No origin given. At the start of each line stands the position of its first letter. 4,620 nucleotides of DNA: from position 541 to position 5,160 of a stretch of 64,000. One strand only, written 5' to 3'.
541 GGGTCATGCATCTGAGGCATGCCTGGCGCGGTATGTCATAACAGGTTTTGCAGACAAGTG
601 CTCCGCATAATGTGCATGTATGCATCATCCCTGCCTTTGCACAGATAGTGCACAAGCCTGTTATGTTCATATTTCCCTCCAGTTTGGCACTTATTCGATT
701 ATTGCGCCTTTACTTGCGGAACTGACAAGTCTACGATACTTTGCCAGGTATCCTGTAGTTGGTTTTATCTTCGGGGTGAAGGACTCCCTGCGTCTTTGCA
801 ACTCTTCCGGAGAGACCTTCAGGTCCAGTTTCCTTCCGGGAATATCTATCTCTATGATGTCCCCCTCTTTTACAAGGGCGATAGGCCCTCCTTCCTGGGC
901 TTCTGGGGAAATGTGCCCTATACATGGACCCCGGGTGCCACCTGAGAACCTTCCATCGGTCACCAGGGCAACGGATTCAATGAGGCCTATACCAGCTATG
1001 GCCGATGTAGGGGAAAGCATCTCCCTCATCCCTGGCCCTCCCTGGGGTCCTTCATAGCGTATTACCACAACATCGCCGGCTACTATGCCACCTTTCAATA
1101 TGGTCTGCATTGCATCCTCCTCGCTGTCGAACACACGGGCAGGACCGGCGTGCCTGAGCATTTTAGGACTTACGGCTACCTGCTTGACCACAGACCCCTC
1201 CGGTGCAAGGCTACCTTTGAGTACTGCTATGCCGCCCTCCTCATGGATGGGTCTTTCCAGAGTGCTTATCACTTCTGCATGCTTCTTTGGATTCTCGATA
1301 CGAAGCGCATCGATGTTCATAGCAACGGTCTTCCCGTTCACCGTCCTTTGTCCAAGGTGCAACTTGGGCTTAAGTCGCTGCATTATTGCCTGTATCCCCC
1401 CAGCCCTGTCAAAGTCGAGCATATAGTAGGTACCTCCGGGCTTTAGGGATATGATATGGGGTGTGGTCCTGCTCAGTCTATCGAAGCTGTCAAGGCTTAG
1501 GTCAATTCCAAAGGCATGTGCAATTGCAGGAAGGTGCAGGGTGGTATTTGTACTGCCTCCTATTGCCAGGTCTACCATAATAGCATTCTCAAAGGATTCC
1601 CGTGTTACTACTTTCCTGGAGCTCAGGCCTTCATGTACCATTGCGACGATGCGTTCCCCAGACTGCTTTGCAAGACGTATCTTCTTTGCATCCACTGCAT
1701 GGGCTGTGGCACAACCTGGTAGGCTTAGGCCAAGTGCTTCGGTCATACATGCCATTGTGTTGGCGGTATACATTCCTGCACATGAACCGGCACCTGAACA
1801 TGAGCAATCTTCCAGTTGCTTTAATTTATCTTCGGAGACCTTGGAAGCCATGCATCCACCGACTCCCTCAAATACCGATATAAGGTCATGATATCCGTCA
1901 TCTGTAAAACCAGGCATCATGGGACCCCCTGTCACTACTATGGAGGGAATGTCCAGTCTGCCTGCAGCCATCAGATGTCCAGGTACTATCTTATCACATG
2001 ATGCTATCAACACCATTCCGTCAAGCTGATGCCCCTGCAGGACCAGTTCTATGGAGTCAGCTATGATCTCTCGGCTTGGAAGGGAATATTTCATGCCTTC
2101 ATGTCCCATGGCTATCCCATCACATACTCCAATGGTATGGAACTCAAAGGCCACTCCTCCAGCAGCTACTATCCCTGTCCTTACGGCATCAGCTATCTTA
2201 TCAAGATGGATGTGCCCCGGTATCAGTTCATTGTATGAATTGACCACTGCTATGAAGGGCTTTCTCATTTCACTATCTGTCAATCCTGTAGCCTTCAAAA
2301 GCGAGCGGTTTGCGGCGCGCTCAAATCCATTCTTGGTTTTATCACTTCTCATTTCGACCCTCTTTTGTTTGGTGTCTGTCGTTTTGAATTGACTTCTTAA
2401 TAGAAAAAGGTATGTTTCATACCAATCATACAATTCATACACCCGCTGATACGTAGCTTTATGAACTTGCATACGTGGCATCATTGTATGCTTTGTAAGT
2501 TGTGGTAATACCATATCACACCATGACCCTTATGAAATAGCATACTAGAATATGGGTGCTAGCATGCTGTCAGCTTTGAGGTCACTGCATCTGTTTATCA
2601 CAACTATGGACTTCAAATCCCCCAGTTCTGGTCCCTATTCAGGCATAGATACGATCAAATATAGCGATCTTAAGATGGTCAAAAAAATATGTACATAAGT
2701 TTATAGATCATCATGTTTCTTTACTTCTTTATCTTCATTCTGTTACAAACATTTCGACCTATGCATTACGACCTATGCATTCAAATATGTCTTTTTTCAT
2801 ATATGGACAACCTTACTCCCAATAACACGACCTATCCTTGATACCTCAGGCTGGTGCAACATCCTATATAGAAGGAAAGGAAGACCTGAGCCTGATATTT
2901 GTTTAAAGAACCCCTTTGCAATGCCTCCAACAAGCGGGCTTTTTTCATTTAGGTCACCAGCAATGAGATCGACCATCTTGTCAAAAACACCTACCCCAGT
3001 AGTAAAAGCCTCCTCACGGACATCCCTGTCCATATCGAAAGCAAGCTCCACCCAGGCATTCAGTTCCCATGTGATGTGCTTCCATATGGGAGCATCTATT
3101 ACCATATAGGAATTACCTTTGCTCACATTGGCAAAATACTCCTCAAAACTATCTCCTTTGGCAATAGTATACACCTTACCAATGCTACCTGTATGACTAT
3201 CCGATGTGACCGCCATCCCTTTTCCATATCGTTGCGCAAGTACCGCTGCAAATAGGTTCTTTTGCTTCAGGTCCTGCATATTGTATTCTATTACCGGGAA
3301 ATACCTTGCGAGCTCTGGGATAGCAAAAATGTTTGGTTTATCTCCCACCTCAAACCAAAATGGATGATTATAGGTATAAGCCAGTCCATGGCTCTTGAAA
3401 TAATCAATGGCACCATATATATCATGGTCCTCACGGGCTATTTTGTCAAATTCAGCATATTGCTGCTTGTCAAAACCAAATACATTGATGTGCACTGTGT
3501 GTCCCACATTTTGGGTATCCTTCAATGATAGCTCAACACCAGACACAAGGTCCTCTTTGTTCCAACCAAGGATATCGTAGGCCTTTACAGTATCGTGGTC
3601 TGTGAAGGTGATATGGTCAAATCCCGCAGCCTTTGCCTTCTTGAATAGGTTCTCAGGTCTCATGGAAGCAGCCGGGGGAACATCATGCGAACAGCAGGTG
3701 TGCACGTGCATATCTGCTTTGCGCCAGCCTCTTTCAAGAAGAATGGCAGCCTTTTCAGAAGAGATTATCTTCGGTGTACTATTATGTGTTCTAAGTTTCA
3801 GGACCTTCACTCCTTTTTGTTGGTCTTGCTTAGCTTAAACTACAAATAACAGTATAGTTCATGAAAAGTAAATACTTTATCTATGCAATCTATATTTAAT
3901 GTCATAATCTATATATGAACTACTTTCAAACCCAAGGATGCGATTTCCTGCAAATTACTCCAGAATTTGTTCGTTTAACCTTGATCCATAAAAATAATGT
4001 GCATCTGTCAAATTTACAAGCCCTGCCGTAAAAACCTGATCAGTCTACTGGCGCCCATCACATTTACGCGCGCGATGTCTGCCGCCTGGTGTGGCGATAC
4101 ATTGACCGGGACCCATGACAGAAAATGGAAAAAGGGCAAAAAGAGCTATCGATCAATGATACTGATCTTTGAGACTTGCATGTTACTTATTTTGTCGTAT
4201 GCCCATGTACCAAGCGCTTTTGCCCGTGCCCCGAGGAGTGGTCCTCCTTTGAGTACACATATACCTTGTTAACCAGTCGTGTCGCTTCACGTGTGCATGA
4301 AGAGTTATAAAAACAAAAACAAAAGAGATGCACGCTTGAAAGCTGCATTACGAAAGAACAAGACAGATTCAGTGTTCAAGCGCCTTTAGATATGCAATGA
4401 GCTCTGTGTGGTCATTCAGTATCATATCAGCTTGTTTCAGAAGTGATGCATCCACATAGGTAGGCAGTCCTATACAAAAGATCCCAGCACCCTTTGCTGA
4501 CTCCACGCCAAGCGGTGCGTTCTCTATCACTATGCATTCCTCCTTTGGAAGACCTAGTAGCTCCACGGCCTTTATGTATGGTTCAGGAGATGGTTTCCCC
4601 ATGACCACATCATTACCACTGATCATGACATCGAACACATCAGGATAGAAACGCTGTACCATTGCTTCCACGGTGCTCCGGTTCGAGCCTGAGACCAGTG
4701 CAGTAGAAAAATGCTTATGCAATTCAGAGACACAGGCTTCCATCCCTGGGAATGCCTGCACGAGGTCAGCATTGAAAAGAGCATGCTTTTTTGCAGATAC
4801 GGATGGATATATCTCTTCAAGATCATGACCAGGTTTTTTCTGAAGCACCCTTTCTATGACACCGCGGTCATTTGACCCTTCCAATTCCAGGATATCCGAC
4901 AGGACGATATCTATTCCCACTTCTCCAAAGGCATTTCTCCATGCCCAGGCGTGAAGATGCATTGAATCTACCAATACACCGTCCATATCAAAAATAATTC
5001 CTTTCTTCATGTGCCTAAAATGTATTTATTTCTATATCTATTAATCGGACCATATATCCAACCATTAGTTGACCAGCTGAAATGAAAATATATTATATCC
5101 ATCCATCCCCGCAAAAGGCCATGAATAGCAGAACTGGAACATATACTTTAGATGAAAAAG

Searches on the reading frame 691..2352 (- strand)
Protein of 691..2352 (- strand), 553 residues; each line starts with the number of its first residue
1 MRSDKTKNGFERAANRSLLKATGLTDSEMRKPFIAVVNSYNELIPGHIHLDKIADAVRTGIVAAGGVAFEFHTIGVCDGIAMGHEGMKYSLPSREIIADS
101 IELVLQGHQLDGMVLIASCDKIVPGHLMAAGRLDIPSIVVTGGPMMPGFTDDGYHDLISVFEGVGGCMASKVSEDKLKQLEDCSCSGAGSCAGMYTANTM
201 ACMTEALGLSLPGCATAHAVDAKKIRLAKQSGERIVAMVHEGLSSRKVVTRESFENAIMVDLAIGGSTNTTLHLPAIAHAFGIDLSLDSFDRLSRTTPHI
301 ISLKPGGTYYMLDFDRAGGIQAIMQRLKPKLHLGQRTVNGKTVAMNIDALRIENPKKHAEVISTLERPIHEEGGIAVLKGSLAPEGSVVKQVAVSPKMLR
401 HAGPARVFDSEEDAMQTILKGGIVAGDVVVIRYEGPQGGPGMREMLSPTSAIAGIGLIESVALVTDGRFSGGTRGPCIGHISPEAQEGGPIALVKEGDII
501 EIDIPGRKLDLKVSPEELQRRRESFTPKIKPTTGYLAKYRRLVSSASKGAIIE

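Call 46: find_encoding_contigs(protein=window:691-2352:-, flank=10000, max_places=10)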
Protein window:691-2352:- (553 aa): 1 contig read that carries it; 1 place shown.
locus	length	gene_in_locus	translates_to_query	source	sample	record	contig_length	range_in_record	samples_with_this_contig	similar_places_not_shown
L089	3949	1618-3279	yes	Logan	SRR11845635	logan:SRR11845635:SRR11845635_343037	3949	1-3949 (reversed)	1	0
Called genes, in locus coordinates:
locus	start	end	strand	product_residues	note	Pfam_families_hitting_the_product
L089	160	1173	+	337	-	PF02811:PHP (weak)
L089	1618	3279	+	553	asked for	PF00920:ILVD_EDD_N, PF24877:ILV_EDD_C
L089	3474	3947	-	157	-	?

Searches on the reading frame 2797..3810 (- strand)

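Call 8: search_protein_families(library=pfam, proteins=[window:2797-3810:-])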
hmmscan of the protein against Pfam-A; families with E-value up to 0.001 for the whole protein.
window:2797-3810:- (337 aa): 1 family
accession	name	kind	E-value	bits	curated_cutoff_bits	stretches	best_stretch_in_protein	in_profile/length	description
PF02811.25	PHP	-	9.4e-07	29.7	26.4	1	33-101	1-70/164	PHP domain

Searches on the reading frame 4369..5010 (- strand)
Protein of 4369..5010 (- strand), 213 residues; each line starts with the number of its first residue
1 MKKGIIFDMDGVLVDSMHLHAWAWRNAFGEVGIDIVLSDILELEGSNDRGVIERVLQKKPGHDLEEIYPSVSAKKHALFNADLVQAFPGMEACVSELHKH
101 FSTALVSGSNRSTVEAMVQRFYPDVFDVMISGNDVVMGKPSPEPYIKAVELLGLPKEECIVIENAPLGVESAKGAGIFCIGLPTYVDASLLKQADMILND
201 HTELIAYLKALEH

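Call 8: search_protein_families(library=pfam, proteins=[window:4369-5010:-])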
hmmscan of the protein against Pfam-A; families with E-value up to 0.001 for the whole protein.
window:4369-5010:- (213 aa): 3 families
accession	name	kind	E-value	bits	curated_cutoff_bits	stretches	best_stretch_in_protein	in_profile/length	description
PF13419.12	HAD_2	-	1.3e-28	100.8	23.8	1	5-181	1-177/178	Haloacid dehalogenase-like hydrolase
PF00702.32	Hydrolase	-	1.1e-24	88.4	26.4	1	3-176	2-191/191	haloacid dehalogenase-like hydrolase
PF03031.24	NIF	-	6.6e-05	23.1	21.8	1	85-178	38-130/160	NLI interacting factor-like phosphatase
